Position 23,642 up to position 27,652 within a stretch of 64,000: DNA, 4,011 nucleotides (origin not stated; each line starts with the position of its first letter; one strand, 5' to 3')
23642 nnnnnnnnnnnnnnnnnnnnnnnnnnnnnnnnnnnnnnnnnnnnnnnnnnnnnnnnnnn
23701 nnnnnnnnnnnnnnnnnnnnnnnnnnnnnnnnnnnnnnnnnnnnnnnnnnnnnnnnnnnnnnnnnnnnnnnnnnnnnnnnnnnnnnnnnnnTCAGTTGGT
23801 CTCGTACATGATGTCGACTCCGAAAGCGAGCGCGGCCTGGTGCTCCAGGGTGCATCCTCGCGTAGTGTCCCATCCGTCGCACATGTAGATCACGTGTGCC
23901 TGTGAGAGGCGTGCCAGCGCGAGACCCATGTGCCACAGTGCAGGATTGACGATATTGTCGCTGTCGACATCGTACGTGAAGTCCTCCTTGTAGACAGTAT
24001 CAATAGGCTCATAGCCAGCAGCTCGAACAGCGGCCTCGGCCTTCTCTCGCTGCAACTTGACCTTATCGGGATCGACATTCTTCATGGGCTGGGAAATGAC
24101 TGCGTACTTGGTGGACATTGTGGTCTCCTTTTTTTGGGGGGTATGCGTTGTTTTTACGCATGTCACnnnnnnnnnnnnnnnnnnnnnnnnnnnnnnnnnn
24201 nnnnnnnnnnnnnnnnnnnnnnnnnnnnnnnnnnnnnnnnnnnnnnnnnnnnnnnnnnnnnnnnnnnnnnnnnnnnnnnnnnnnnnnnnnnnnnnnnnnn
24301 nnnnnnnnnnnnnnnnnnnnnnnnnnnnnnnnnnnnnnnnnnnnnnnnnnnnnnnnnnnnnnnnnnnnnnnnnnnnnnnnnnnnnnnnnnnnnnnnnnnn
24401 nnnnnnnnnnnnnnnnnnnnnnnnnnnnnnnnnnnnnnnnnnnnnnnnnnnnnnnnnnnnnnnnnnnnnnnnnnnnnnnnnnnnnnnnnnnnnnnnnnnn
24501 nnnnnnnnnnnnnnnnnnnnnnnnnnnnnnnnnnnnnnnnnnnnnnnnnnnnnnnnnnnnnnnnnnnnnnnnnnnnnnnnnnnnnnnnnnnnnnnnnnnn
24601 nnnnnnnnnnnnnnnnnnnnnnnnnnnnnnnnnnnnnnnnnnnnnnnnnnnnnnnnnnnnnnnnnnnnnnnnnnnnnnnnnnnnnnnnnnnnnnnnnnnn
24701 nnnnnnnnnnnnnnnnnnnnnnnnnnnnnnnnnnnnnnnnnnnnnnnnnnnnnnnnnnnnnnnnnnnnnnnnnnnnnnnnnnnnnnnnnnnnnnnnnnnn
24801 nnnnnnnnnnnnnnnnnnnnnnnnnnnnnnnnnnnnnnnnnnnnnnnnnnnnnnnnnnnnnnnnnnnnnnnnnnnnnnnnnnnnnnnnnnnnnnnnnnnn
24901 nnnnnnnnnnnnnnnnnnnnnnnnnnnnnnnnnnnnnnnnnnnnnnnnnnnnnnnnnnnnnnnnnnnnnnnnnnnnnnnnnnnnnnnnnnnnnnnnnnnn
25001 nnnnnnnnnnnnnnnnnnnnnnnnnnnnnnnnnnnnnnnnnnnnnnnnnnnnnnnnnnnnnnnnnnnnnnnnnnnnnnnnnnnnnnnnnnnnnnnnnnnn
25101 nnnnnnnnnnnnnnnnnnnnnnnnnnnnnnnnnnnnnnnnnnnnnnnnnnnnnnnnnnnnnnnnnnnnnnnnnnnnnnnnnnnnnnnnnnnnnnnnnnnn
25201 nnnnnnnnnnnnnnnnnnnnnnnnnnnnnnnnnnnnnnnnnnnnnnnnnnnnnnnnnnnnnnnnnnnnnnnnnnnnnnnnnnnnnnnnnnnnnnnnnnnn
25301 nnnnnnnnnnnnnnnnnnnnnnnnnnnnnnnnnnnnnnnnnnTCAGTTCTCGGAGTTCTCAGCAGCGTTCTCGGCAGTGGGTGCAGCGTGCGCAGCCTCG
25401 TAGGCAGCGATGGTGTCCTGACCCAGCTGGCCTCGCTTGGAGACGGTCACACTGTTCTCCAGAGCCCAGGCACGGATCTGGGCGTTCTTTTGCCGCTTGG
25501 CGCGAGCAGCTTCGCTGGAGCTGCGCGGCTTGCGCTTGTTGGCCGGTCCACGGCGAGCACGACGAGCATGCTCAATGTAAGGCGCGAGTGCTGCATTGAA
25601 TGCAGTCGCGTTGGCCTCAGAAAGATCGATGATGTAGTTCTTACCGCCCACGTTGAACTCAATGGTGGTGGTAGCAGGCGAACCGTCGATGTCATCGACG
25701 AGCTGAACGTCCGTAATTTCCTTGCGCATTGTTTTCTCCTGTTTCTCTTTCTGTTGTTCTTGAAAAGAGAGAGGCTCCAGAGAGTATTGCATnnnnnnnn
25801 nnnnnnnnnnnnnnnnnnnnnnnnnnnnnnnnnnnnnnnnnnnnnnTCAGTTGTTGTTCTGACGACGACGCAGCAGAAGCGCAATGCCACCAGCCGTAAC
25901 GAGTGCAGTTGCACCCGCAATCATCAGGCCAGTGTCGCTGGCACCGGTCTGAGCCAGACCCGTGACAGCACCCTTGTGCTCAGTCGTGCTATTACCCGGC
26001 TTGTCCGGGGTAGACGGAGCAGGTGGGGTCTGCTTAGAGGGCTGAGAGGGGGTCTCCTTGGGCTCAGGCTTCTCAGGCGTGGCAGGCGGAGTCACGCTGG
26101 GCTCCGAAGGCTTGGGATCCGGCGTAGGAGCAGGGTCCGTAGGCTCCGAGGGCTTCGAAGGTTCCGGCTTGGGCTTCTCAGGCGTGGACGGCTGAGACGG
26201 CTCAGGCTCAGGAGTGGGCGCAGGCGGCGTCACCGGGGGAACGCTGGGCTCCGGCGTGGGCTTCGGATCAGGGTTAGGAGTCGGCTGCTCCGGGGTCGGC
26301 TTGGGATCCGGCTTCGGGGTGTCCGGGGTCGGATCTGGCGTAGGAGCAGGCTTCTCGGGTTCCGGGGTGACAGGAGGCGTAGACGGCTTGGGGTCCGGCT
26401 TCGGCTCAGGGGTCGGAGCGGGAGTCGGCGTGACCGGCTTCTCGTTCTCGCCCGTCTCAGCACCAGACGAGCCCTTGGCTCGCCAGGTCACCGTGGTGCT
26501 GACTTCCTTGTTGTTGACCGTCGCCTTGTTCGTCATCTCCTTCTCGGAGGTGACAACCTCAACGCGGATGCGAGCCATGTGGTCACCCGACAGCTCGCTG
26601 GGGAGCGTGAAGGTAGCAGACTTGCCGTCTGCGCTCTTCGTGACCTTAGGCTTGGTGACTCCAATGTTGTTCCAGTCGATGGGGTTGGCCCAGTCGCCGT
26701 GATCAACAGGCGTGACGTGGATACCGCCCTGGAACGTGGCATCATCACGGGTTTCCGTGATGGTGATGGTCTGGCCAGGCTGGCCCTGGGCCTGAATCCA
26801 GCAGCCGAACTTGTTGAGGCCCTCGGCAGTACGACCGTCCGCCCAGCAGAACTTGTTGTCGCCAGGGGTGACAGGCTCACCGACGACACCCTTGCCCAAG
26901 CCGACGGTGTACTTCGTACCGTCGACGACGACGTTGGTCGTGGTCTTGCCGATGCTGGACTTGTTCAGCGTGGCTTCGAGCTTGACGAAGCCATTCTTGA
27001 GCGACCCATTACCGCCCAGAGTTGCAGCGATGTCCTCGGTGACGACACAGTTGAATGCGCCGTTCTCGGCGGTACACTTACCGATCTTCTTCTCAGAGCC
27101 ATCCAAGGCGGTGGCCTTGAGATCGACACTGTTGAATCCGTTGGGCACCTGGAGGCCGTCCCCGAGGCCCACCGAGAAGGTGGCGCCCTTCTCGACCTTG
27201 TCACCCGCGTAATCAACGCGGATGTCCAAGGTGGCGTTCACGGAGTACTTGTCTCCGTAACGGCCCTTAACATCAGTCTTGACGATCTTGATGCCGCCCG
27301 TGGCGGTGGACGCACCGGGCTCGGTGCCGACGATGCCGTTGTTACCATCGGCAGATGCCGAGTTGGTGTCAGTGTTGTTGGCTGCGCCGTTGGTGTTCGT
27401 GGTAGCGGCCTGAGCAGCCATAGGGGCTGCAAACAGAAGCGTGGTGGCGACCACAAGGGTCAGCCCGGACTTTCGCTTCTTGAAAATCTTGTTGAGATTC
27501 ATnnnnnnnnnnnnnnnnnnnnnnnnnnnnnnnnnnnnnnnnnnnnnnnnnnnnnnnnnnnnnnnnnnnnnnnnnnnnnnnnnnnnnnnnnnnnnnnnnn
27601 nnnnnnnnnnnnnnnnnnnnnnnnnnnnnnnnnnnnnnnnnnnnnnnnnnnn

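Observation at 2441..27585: Family of palindromic operator-like sites ACATC-N3/4-GATGT scattered across the island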

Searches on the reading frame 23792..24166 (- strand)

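Call 37: search_protein_families(library=pfam, proteins=[window:23792-24166:-], max_evalue=0.05)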
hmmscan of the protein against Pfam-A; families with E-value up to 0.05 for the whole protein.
window:23792-24166:- (124 aa): 1 family
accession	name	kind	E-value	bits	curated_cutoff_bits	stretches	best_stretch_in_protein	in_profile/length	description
PF14359.12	DUF4406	-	6.2e-06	27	22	1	41-121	21-91/91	Domain of unknown function (DUF4406)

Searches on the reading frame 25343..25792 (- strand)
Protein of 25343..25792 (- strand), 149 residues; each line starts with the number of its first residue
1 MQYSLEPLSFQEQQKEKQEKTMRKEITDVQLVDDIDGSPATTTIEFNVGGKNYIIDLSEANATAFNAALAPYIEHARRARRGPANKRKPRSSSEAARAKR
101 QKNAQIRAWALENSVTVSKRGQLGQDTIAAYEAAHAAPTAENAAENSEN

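Call 37: search_protein_families(library=pfam, proteins=[window:25343-25792:-], max_evalue=0.05)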
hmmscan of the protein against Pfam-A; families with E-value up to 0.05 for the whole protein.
window:25343-25792:- (149 aa): 2 families
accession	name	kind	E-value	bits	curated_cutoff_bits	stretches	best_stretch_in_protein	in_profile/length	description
PF11774.14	Lsr2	-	3e-22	78.5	29.6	1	27-79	5-57/58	Lsr2 dimerization domain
PF23359.1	Lsr2_DNA-bd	-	1e-09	38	26.9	1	99-134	2-37/37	Lsr2 DNA-binding domain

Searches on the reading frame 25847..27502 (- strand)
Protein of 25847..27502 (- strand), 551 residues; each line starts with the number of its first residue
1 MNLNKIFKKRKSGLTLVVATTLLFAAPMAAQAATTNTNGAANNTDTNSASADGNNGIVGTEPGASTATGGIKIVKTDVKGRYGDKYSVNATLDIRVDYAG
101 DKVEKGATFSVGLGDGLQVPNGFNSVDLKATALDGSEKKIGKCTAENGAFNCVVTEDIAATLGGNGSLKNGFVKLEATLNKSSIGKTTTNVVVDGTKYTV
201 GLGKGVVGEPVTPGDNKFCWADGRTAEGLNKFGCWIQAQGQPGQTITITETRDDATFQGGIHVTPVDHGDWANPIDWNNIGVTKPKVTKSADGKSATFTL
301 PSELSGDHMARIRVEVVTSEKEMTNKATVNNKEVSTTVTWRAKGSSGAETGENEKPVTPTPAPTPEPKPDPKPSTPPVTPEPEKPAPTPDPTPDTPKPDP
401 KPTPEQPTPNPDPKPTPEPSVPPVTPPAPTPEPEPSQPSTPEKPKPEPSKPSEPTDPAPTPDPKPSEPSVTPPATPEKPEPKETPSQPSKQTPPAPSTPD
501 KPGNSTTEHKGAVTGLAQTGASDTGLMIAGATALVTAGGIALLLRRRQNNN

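Call 15: search_protein_families(library=pfam, proteins=[window:25847-27502:-], max_evalue=0.01)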
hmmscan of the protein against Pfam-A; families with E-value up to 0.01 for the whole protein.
window:25847-27502:- (551 aa): 1 family
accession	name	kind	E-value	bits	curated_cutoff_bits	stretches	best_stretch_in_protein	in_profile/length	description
PF00746.26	Gram_pos_anchor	-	0.00074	19.9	20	1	518-550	11-42/43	LPXTG cell wall anchor motif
